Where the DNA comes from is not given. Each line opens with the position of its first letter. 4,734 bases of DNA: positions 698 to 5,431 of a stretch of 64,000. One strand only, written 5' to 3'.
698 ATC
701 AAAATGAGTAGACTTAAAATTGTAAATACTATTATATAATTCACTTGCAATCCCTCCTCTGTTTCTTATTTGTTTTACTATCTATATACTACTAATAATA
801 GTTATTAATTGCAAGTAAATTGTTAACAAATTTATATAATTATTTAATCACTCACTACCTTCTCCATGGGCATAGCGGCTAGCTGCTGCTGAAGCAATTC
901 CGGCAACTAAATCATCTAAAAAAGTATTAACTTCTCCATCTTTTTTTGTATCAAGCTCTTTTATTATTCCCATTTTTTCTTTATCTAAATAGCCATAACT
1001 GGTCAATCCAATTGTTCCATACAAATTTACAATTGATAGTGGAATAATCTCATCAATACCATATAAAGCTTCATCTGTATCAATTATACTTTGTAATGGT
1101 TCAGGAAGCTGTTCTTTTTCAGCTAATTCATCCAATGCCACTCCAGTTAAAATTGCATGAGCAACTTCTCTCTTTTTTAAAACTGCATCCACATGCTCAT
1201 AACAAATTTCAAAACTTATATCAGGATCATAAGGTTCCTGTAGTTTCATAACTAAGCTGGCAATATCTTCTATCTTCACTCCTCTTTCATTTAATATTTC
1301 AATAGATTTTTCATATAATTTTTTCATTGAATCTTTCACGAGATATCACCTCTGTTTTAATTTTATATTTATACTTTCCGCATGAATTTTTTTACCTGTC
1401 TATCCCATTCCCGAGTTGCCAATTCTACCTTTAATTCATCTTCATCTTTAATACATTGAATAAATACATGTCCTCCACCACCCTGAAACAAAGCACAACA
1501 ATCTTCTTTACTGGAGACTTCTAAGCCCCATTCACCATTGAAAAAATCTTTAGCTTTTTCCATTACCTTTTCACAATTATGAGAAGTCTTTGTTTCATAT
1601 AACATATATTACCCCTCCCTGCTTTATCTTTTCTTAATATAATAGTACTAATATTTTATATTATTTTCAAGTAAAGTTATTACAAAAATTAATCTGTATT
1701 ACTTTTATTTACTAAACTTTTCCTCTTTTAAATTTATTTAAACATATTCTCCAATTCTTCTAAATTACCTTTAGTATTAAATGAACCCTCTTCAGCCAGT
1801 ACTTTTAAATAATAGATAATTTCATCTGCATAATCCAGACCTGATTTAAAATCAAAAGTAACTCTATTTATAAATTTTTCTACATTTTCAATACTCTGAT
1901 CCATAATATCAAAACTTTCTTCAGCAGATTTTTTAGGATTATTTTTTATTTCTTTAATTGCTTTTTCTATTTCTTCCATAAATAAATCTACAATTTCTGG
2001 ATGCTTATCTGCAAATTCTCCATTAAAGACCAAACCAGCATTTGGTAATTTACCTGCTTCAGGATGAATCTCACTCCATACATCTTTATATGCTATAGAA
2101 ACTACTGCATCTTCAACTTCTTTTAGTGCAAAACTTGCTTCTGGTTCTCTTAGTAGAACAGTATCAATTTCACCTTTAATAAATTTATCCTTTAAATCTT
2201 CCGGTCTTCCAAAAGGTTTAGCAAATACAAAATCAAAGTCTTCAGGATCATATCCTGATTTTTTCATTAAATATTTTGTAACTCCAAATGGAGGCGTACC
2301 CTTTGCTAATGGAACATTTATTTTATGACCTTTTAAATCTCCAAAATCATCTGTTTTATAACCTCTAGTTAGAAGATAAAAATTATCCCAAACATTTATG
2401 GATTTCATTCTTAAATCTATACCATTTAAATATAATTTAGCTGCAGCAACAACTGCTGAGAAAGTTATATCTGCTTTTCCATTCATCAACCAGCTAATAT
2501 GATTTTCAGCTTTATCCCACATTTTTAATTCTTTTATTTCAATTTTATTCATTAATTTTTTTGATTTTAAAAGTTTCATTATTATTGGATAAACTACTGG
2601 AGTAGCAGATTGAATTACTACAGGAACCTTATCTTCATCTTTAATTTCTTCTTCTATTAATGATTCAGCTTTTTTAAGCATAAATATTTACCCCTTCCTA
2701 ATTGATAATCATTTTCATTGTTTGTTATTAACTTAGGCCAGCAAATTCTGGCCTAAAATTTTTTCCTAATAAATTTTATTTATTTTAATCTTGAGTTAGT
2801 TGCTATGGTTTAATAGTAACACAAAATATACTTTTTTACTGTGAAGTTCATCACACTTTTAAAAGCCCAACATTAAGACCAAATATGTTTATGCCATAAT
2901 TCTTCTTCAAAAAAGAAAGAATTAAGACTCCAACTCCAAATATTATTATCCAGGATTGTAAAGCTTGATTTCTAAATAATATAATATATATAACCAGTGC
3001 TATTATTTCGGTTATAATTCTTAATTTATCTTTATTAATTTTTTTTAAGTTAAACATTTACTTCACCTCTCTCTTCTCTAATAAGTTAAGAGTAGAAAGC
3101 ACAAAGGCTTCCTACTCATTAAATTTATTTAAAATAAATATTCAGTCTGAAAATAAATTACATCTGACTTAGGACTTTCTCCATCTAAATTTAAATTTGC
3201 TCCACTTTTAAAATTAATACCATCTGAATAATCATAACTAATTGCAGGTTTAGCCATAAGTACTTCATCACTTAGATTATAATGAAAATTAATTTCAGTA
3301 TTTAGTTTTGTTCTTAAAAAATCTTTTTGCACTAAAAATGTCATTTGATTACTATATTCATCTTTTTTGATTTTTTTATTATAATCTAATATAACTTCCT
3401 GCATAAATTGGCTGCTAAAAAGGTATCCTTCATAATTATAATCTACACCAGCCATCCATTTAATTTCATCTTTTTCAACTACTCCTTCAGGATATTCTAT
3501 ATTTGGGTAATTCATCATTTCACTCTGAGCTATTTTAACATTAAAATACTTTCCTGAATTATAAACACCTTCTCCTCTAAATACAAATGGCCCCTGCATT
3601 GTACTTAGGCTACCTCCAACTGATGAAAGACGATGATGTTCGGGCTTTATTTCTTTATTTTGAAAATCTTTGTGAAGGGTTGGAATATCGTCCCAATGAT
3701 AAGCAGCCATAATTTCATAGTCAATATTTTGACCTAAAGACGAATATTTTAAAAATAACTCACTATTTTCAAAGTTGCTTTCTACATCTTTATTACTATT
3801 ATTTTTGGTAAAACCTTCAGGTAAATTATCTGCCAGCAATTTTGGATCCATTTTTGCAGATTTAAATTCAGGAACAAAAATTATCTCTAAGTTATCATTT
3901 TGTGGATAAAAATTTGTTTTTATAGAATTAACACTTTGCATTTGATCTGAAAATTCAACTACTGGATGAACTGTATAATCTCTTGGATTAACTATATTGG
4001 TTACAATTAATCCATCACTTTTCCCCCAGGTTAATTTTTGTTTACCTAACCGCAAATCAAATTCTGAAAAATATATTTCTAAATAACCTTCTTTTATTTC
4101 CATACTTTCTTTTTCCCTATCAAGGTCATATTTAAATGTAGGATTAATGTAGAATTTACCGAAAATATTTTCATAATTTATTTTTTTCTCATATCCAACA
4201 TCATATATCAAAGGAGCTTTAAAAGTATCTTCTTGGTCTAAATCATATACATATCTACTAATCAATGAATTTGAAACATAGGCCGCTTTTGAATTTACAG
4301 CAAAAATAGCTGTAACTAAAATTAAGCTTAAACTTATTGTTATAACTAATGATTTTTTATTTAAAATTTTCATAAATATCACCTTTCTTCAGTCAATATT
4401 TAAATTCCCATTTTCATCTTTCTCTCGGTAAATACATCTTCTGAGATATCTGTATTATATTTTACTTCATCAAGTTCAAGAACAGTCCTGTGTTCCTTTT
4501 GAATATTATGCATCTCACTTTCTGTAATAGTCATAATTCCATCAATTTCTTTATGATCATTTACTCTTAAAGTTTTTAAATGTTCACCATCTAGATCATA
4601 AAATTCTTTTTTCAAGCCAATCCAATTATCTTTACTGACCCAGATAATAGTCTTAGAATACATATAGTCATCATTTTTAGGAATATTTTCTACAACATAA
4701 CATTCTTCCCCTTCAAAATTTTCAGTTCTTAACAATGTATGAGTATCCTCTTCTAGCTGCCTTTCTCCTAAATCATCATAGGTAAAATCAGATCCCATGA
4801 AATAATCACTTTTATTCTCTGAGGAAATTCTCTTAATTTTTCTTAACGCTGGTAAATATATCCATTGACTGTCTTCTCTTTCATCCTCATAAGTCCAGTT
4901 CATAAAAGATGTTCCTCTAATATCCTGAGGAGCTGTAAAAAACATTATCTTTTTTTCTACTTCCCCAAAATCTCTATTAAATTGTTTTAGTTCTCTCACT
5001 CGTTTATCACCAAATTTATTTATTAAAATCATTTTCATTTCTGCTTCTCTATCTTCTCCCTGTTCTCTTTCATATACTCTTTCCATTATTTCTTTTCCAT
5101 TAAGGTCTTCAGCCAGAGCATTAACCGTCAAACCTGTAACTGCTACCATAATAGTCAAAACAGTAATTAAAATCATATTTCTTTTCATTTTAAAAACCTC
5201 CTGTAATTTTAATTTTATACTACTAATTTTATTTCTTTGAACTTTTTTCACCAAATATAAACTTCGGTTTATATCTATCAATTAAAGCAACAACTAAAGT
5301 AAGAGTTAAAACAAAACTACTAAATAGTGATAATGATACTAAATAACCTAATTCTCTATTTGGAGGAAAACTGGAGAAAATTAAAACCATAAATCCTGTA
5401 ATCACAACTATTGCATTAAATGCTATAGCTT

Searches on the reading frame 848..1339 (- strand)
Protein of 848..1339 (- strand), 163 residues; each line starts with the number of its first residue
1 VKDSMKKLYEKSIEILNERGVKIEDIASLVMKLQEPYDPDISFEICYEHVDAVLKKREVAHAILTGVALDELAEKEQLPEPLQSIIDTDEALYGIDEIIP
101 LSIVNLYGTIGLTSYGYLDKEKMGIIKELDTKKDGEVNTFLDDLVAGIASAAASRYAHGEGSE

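Call 6: search_protein_families(library=pfam, proteins=[window:848-1339:-])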
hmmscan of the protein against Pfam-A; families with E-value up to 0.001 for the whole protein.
window:848-1339:- (163 aa): 1 family
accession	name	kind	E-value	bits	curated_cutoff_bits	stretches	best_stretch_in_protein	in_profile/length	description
PF04608.18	PgpA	-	5.3e-18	65.8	28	1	45-157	30-140/141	Phosphatidylglycerophosphatase A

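Call 7: search_protein_families(library=ncbifam, proteins=[window:848-1339:-])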
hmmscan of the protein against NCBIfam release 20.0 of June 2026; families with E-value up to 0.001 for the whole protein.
window:848-1339:- (163 aa): 2 families
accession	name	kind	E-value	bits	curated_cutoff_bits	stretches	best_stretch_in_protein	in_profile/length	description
TIGR03161.1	ribazole_CobZ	equivalog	2.5e-13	50.5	152.5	1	14-155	3-137/140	alpha-ribazole phosphatase CobZ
NF038002.1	bifunc_CbiS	equivalog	2.4e-05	23.9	250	1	12-152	200-331/335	bifunctional adenosylcobinamide hydrolase/alpha-ribazole phosphatase CbiS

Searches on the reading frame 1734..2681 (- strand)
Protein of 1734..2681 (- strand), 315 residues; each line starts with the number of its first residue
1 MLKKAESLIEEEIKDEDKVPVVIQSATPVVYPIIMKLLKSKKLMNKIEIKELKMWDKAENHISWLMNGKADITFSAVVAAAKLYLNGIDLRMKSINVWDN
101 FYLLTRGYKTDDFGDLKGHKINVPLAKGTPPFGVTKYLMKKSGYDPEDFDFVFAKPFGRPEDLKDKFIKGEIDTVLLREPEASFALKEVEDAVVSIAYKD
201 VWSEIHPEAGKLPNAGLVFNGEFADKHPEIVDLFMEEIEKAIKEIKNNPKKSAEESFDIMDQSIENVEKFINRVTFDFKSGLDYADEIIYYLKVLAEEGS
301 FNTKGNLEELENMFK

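Call 6: search_protein_families(library=pfam, proteins=[window:1734-2681:-])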
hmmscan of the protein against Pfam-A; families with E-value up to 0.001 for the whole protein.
window:1734-2681:- (315 aa): 1 family
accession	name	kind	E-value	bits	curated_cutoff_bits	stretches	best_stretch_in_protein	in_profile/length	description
PF09084.16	NMT1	-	1.2e-06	29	20.5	1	103-251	78-215/216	NMT1/THI5 like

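Call 7: search_protein_families(library=ncbifam, proteins=[window:1734-2681:-])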
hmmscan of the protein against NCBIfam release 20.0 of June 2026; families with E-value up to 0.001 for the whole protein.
window:1734-2681:- (315 aa): 2 families
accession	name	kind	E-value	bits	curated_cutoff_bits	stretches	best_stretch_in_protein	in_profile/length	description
TIGR01728.1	SsuA_fam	subfamily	6.7e-14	51.8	163.5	1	51-272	33-243/290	aliphatic sulfonate ABC transporter substrate-binding protein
TIGR01729.1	taurine_ABC_bnd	equivalog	0.00013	21.5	304.25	1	111-258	93-226/300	taurine ABC transporter substrate-binding protein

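Call 28: find_encoding_contigs(protein=window:1734-2681:-, flank=10000, max_places=3)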
Protein window:1734-2681:- (315 aa): no gene with exactly this product is on record in the collection.

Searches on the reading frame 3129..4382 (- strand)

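Call 6: search_protein_families(library=pfam, proteins=[window:3129-4382:-])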
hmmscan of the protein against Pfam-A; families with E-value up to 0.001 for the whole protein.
window:3129-4382:- (417 aa): 1 family
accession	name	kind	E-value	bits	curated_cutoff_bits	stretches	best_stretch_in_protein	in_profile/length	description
PF06980.17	DUF1302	-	2.2e-08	34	23.2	1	59-342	105-429/541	Protein of unknown function (DUF1302)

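Call 7: search_protein_families(library=ncbifam, proteins=[window:3129-4382:-])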
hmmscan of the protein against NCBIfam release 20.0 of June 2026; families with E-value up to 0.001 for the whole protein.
window:3129-4382:- (417 aa): 0 families

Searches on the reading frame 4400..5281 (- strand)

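Call 6: search_protein_families(library=pfam, proteins=[window:4400-5281:-])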
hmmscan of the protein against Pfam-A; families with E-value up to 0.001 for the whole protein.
window:4400-5281:- (293 aa): 2 families
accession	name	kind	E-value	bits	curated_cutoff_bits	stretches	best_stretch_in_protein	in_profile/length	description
PF17131.11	LolA_like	-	1.6e-66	223.9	30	1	109-290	3-183/184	Outer membrane lipoprotein-sorting protein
PF07044.18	DUF1329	-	4e-15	56.4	23.1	2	103-171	135-207/368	Protein of unknown function (DUF1329)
